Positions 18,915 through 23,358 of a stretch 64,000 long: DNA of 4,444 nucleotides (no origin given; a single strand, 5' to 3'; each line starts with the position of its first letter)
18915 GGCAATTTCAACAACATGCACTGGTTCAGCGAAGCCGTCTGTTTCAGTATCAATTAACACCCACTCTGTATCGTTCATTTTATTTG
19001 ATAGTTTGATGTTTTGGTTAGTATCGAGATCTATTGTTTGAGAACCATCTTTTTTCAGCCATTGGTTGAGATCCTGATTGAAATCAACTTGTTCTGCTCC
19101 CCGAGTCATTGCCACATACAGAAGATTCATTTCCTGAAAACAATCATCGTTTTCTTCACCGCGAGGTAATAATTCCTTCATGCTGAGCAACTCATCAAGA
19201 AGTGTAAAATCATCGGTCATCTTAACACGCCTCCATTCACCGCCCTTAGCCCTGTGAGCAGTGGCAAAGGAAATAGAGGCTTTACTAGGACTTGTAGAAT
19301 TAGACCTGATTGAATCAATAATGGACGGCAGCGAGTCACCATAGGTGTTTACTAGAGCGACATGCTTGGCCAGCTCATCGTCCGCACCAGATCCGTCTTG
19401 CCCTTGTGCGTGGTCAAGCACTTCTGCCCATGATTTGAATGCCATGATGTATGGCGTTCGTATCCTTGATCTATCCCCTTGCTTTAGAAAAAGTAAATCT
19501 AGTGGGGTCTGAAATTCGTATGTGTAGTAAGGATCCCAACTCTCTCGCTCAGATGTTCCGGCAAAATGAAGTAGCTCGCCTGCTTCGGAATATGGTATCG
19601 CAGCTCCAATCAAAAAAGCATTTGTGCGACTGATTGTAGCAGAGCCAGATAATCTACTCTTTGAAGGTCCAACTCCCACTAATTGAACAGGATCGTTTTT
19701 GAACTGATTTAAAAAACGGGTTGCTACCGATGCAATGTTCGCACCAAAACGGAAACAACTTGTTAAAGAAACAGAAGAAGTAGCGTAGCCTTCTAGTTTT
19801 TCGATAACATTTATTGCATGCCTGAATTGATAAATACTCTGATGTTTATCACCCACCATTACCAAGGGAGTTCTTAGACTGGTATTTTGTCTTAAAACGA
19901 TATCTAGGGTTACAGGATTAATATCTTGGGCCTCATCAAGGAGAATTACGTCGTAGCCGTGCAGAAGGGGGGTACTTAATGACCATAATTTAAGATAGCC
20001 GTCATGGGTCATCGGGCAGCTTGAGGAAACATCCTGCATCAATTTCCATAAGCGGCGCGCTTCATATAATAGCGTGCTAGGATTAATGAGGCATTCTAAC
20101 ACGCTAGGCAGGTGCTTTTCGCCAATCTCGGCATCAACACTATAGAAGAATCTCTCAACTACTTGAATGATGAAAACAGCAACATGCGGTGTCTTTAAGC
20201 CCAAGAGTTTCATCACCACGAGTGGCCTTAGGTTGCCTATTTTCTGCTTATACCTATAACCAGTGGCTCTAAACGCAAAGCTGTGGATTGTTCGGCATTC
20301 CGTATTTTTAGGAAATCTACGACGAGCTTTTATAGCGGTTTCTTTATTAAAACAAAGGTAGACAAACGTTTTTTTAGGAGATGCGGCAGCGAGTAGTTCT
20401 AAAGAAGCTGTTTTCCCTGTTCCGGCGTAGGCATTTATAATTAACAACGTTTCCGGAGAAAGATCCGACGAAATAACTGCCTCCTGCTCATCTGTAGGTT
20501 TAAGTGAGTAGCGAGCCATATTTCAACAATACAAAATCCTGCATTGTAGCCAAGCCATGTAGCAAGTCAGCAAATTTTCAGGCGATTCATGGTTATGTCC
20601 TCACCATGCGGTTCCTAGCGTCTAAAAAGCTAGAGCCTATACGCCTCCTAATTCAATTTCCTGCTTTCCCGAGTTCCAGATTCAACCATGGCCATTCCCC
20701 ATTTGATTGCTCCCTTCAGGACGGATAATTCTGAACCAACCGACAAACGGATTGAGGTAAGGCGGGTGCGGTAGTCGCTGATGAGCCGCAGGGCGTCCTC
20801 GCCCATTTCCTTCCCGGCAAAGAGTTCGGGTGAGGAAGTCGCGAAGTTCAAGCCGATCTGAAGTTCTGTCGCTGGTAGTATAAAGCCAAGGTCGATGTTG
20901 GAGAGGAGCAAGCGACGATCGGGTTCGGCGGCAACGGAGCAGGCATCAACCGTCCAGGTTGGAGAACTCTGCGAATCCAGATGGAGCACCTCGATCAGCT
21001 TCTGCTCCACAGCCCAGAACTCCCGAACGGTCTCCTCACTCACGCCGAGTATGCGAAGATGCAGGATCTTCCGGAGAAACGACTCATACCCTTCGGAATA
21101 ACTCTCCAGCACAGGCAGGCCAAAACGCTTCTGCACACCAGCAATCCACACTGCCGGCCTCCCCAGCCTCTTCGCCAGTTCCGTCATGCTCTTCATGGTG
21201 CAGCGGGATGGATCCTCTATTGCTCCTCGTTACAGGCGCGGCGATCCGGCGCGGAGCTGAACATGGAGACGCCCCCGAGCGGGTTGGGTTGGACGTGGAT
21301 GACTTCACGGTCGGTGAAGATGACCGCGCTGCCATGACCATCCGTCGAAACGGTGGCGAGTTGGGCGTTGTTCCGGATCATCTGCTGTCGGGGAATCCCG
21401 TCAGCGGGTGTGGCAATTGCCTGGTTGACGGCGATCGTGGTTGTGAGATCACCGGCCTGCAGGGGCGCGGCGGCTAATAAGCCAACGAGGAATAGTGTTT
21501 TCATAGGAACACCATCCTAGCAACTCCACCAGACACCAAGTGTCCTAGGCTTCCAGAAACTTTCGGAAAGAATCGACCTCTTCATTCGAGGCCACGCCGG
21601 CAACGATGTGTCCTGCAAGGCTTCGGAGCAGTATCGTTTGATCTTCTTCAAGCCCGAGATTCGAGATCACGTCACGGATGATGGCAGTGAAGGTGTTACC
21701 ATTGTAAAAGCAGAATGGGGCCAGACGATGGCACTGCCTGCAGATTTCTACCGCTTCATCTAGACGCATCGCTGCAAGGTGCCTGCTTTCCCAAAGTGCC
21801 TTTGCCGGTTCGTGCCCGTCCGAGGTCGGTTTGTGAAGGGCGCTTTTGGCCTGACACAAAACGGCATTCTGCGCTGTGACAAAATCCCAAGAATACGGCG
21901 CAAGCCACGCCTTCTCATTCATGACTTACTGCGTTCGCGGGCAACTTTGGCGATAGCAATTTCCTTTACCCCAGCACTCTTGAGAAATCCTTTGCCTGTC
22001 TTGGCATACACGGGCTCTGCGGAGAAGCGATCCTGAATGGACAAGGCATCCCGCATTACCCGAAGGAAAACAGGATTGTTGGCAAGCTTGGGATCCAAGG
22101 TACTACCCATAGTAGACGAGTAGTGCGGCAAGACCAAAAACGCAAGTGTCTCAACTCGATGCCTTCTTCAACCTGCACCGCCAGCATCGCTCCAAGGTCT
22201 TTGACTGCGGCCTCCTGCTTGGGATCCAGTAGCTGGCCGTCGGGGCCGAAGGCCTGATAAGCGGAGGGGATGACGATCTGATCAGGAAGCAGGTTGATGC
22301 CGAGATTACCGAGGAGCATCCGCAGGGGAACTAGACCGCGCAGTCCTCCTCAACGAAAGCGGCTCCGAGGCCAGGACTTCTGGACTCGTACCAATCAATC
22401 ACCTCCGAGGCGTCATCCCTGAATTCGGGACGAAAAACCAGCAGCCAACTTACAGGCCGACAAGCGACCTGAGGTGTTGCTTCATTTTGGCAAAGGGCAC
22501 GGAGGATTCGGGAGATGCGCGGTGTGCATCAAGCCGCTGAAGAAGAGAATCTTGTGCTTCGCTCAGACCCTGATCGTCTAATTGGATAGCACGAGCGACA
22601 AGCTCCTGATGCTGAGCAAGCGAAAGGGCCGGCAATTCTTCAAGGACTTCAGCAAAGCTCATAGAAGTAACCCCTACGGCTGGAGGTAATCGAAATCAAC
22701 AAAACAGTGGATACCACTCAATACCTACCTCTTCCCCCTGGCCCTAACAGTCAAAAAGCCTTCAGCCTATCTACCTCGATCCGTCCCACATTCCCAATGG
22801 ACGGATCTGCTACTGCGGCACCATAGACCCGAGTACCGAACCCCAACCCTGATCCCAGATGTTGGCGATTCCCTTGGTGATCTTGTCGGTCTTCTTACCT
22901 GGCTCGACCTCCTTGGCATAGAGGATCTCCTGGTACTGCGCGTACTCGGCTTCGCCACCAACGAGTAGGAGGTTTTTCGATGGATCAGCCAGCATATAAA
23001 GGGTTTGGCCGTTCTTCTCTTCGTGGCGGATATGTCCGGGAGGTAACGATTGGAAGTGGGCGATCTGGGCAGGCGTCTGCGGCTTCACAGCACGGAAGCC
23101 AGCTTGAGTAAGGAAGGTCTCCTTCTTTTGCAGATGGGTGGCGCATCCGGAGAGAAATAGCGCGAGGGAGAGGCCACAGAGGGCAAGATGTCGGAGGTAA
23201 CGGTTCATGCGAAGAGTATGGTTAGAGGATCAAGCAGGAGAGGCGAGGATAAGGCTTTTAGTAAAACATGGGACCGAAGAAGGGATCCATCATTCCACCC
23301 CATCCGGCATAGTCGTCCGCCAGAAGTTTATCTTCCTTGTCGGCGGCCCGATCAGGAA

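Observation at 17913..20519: Helicase-exonuclease-GYF-TerB fusion protein in an AT-rich islet: candidate single-gene nucleic-acid surveillance/defence system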

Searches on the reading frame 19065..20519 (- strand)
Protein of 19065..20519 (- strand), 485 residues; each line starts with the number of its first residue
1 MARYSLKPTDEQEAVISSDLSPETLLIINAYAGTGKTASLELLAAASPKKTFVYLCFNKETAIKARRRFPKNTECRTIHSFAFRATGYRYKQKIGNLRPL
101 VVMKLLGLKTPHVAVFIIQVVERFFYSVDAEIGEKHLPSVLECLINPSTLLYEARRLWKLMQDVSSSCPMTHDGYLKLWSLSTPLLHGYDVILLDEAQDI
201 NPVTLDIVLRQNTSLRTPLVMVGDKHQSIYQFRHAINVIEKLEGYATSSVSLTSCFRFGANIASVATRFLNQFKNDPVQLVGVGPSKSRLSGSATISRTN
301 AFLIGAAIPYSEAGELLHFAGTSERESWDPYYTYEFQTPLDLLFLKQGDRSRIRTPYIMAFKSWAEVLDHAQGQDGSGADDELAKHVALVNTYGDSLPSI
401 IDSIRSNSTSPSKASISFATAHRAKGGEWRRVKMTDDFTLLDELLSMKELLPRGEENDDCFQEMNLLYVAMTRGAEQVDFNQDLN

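Call 27: search_solved_structures(query=window:19077-20519:-, max_evalue=0.001)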
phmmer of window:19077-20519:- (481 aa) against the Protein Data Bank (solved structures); distinct sequences matched with E-value up to 0.001: 1.
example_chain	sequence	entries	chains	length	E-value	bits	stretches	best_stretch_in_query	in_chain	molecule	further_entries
9xzj_F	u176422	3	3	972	1.5e-50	175.6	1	5-476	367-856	F-box DNA helicase 1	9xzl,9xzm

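Call 45: search_dna_similar(query=window:19065-20519:-, collection=phages, mode=protein, max_rows=15)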
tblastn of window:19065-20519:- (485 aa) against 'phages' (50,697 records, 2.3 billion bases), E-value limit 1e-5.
Records with a match: 263; places in all: 264; records where one place covers at least 80% of the query: 257.
Best place of each record, by identity: <60% 263.
By first word of the organism name: Escherichia 107; Pseudomonas 50; Acinetobacter 29; Vibrio 19; Klebsiella 10; Alteromonas 7; Streptomyces 7; Campylobacter 5; Arthrobacter 4; Phapecoctavirus 3; and 16 more.
By host as written in the record: - 33; Escherichia coli 29; Pseudomonas aeruginosa 20; Escherichia coli K-12 MG1655 18; Acinetobacter baumannii 11; Escherichia sp. 5; Campylobacter jejuni 5; Pseudomonas sp. 5; and 89 more.
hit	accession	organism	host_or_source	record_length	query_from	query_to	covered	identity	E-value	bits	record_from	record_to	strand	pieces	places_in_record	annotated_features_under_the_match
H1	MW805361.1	Paraglaciecola Antarctic GD virus 1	Paraglaciecola sp. strain IceBac 372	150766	9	474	96%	32.7%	2e-53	199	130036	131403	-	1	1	DNA helicase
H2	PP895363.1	Klebsiella phage FKP3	Klebsiella pneumoniae CG258-ST307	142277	3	481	99%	31.8%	1e-51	194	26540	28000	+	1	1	DNA helicase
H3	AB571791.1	Salmonella enterica subsp. enterica serovar Typhimurium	-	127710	5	481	98%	31.7%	8e-56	206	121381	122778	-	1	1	UvrD/REP helicase family protein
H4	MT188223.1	Acinetobacter phage vB_AbaM_D22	Acinetobacter sp.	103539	5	473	97%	32.2%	1e-50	191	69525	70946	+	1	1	putative DNA helicase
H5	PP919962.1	Klebsiella phage KP2025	Klebsiella pneumoniae 12092025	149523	5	481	98%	31.6%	9e-29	199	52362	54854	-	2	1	putative DNA helicase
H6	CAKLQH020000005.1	Acinetobacter phage MD-2021a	not known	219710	7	482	98%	31.6%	8e-47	180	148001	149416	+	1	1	putative DNA helicase protein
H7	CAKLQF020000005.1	Acinetobacter phage MD-2021a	not known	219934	7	482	98%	31.6%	8e-47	180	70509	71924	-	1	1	putative DNA helicase protein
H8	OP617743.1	Klebsiella phage KP13-26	Klebsiella pneumoniae KP13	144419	3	481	99%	31.4%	2e-51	193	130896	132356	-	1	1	rep: ATP-dependent DNA helicase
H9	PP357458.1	Klebsiella phage phi1_175008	Klebsiella pneumoniae 135080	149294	5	481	98%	31.3%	2e-51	194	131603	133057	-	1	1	ATP-dependent DNA helicase Rep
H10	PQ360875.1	Klebsiella phage phi1_175008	Klebsiella pneumoniae 135080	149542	5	481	98%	31.3%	2e-51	194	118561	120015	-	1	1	DNA helicase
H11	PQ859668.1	Acinetobacter phage phi1_092033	Acinetobacter baumannii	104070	5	474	97%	31.7%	7e-49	186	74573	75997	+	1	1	DNA helicase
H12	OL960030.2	Acinetobacter phage vB_AbaM_P1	Acinetobacter baumannii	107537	5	474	97%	31.7%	7e-49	186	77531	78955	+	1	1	DNA helicase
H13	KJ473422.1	Acinetobacter phage vB_AbaM_Acibel004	Acinetobacter baumannii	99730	5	480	98%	31.3%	3e-45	175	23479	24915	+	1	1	putative DNA/RNA helicase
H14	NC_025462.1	Acinetobacter phage vB_AbaM_Acibel004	Acinetobacter baumannii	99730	5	480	98%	31.3%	3e-45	175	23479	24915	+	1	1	DNA helicase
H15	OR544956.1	Escherichia phage vB_EcoM_EP57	Escherichia coli O157:H7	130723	5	482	99%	31.1%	9e-50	189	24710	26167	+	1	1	hypothetical protein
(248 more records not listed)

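Call 46: search_dna_similar(query=window:19065-20519:-, collection=plasmids, mode=protein, max_rows=15)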
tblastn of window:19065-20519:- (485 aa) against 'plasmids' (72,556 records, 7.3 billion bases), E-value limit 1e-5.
Records with a match: 1897; places in all: 1999; records where one place covers at least 80% of the query: 1787.
Best place of each record, by identity: <60% 1897.
By first word of the organism name: Klebsiella 340; Escherichia 220; Salmonella 216; Citrobacter 140; Pseudomonas 100; Providencia 98; Piscirickettsia 89; Vibrio 81; Acinetobacter 76; Burkholderia 70; and 88 more.
By predicted mobility (MOB-suite, as given by PLSDB): conjugative 1232; non-mobilizable 377; mobilizable 288.
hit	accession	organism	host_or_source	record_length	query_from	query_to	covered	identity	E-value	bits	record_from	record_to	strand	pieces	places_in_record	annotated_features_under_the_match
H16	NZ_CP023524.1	Burkholderia gladioli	Onion,onion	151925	5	474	97%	36.8%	9e-79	275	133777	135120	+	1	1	UvrD-helicase domain-containing protein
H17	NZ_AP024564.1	Allochromatium tepidum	-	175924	7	478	97%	36.3%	1e-76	268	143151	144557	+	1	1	UvrD-helicase domain-containing protein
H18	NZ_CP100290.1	Burkholderia glumae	cell culture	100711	5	474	97%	36.3%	6e-78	272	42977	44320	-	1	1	UvrD-helicase domain-containing protein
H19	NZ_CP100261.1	Burkholderia glumae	cell culture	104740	5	474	97%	36.3%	6e-78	272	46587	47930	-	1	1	UvrD-helicase domain-containing protein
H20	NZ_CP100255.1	Burkholderia glumae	cell culture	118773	5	474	97%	36.3%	6e-78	272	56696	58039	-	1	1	UvrD-helicase domain-containing protein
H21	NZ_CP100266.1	Burkholderia glumae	cell culture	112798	5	474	97%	36.3%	6e-78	272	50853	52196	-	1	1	UvrD-helicase domain-containing protein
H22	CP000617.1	Burkholderia vietnamiensis G4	-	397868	6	484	99%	35.3%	2e-71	253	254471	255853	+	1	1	superfamily I DNA and RNA helicases-like protein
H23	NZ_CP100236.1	Burkholderia glumae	cell culture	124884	9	474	96%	36.3%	4e-78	273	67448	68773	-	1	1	UvrD-helicase domain-containing protein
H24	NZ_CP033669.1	Burkholderia glumae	bacterial cell,diseased rice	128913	9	474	96%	36.3%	4e-78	273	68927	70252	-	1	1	UvrD-helicase domain-containing protein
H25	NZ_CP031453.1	Burkholderia gladioli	Lagria villosa,Whole organism,Female ...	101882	9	474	96%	35.9%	1e-76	269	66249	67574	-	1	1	UvrD-helicase domain-containing protein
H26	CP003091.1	Burkholderia sp. YI23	-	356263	26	484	95%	36.2%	4e-72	255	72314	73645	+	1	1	superfamily I DNA/RNA helicase-like protein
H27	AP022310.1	Burkholderia sp. SFA1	-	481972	26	484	95%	36.2%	4e-72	255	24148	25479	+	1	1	DNA helicase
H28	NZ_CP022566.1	Rhizobium leguminosarum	Root nodule,Pisum sativum root-nodule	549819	6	479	94%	36.3%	5e-58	252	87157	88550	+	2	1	UvrD-helicase domain-containing protein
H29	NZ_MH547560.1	Pseudomonas aeruginosa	microbial keratitis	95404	4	481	99%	34.7%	3e-60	221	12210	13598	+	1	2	3'-5' exonuclease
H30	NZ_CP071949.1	Pseudomonas aeruginosa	Homo sapiens,whole organism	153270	4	481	99%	34.7%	3e-60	221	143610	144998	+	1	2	3'-5' exonuclease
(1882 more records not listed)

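Call 47: get_annotated_region(hit=H16, flank=6000)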
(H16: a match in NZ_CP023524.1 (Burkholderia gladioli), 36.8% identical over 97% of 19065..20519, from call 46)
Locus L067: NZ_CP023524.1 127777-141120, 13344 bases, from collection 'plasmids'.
description: Burkholderia gladioli pv. gladioli strain FDAARGOS_389 plasmid unnamed, complete sequence
organism: Burkholderia gladioli (NCBI taxid 32009)
taxonomy: Bacteria; Pseudomonadota; Betaproteobacteria; Burkholderiales; Burkholderiaceae; Burkholderia; Burkholderia gladioli
host: -; source: Onion,onion; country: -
typing (MOB-suite, as given by PLSDB): mobilizable; relaxase MOBH
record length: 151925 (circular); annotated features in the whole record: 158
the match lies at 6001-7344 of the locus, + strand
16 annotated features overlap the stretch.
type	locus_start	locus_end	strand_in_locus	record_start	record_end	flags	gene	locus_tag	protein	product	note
CDS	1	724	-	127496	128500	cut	-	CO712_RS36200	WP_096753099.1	CAP domain-containing protein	-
CDS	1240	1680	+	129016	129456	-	-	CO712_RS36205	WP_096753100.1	single-stranded DNA-binding protein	-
CDS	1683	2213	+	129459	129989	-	-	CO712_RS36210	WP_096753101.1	hypothetical protein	-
CDS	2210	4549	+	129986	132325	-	-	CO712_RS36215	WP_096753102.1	DNA topoisomerase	GO:0006265 - DNA topological change [Evidence IEA]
CDS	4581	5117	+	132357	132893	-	-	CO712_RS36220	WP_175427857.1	lysophospholipid acyltransferase family protein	-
CDS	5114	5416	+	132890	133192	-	-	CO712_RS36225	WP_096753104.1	H-NS histone family protein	-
CDS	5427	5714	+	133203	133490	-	-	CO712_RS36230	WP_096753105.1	hypothetical protein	-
CDS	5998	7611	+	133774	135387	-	-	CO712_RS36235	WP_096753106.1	UvrD-helicase domain-containing protein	-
CDS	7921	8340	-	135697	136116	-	-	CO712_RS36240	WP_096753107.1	hypothetical protein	-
CDS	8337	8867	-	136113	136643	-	-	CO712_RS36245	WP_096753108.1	glycoside hydrolase family protein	GO:0016998 - cell wall macromolecule catabolic process [Evidence IEA]; GO:0009253 - peptidoglycan catabolic process ...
CDS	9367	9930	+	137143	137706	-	-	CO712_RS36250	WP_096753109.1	DUF3577 domain-containing protein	-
CDS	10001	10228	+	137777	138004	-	-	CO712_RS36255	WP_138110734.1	hypothetical protein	-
CDS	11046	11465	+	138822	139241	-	-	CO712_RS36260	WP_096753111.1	hypothetical protein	-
CDS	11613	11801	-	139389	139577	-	-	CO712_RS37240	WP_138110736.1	hypothetical protein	-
CDS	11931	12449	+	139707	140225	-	-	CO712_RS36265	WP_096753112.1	hypothetical protein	-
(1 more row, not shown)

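Call 48: get_annotated_region(hit=H29, flank=6000)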
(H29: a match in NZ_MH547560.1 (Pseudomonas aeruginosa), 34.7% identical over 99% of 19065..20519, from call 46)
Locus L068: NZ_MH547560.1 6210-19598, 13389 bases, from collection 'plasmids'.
description: Pseudomonas aeruginosa strain PA34 plasmid pMKPA34-1, complete sequence
organism: Pseudomonas aeruginosa (NCBI taxid 287)
taxonomy: Bacteria; Pseudomonadota; Gammaproteobacteria; Pseudomonadales; Pseudomonadaceae; Pseudomonas; Pseudomonas aeruginosa
host: -; source: microbial keratitis; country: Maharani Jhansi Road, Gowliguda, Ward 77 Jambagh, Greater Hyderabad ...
typing (MOB-suite, as given by PLSDB): non-mobilizable; replicon rep_cluster_1516
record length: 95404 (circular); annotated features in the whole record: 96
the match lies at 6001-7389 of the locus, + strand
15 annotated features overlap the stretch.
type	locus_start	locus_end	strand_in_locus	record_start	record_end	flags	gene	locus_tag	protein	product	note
CDS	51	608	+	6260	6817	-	-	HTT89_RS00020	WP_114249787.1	TetR/AcrR family transcriptional regulator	-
CDS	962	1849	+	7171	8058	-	-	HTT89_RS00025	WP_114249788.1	DUF4113 domain-containing protein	-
CDS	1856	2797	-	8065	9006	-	-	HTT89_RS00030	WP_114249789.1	DNA-binding protein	-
CDS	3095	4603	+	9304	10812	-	-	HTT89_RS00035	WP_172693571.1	DEAD/DEAH box helicase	-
CDS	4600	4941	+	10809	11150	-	-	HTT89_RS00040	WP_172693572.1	hypothetical protein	-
CDS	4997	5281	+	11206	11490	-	-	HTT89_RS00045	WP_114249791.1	HU family DNA-binding protein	GO:0030261 - chromosome condensation [Evidence IEA]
CDS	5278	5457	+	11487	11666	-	-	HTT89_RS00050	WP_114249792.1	hypothetical protein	-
CDS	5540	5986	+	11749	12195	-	-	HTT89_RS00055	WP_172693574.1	hypothetical protein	-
CDS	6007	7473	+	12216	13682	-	-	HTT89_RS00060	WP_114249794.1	3'-5' exonuclease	-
CDS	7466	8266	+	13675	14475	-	-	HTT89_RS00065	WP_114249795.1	hypothetical protein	-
CDS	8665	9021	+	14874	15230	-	-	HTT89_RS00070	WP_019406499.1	hypothetical protein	-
CDS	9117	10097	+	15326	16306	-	-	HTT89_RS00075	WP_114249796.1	AAA family ATPase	-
CDS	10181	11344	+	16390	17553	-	-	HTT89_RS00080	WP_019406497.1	DUF3150 domain-containing protein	-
CDS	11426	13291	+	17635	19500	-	-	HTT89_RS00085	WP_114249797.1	VWA domain-containing protein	-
CDS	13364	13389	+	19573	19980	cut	-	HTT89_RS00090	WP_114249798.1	hypothetical protein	-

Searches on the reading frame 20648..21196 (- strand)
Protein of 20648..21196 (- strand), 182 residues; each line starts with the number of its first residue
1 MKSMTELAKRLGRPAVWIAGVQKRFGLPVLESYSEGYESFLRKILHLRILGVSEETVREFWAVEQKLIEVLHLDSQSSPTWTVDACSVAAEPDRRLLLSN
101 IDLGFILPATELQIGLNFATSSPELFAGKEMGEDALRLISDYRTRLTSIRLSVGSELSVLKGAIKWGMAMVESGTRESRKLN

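Call 7: search_protein_families(library=pfam, proteins=[window:20648-21196:-], max_evalue=0.1)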
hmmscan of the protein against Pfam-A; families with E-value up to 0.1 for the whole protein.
window:20648-21196:- (182 aa): 1 family
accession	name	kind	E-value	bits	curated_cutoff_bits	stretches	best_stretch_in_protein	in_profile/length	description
PF05041.20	Pecanex_C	-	0.057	13.3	27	1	40-76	149-183/228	Pecanex protein (C-terminus)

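Call 68: search_protein_families(library=padloc, proteins=[window:20648-21196:-], max_evalue=0.001)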
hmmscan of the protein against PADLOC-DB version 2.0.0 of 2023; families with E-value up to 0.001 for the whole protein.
window:20648-21196:- (182 aa): 0 families

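Call 100: search_protein_families(library=ncbifam, proteins=[window:20648-21196:-], max_evalue=0.05)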
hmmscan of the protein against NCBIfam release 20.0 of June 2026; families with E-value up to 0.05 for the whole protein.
window:20648-21196:- (182 aa): 0 families

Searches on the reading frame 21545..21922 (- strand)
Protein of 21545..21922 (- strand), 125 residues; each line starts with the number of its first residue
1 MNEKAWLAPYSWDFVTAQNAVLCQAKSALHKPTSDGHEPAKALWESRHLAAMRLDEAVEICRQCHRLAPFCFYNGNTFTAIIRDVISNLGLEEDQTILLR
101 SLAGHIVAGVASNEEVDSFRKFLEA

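Call 7: search_protein_families(library=pfam, proteins=[window:21545-21922:-], max_evalue=0.1)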
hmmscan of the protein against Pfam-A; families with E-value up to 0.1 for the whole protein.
window:21545-21922:- (125 aa): 1 family
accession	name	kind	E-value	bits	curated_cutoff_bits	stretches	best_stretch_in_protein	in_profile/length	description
PF09263.16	PEX-2N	-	0.084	13.6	30.5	0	76-99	10-33/83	Peroxisome biogenesis factor 1, N-terminal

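Call 68: search_protein_families(library=padloc, proteins=[window:21545-21922:-], max_evalue=0.001)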
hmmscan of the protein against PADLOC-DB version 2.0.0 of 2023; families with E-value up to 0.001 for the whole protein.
window:21545-21922:- (125 aa): 0 families

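Call 100: search_protein_families(library=ncbifam, proteins=[window:21545-21922:-], max_evalue=0.05)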
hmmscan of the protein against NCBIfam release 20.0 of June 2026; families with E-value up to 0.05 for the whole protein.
window:21545-21922:- (125 aa): 0 families

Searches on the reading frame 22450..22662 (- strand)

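Call 7: search_protein_families(library=pfam, proteins=[window:22450-22662:-], max_evalue=0.1)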
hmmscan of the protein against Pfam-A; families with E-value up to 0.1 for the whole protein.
window:22450-22662:- (70 aa): 0 families

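Call 68: search_protein_families(library=padloc, proteins=[window:22450-22662:-], max_evalue=0.001)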
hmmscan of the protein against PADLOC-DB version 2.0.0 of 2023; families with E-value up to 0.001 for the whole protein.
window:22450-22662:- (70 aa): 0 families

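Call 100: search_protein_families(library=ncbifam, proteins=[window:22450-22662:-], max_evalue=0.05)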
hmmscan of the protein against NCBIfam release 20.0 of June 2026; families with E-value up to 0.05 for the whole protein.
window:22450-22662:- (70 aa): 1 family
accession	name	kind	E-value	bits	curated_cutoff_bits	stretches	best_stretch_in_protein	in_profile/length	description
TIGR02574.1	stabl_TIGR02574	hypoth_equivalog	0.0022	17.9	31.9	0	35-66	32-64/65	putative addiction module component, TIGR02574 family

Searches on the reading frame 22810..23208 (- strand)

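Call 7: search_protein_families(library=pfam, proteins=[window:22810-23208:-], max_evalue=0.1)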
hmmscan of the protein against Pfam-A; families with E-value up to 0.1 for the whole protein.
window:22810-23208:- (132 aa): 0 families

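Call 100: search_protein_families(library=ncbifam, proteins=[window:22810-23208:-], max_evalue=0.05)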
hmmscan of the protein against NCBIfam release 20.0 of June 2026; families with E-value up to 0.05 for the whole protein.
window:22810-23208:- (132 aa): 1 family
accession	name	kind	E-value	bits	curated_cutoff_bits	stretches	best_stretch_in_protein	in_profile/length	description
NF047650.1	lipo_NMCC_0638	subfamily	0.0065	16.5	28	1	16-73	5-62/150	NMCC_0638 family (lipo)protein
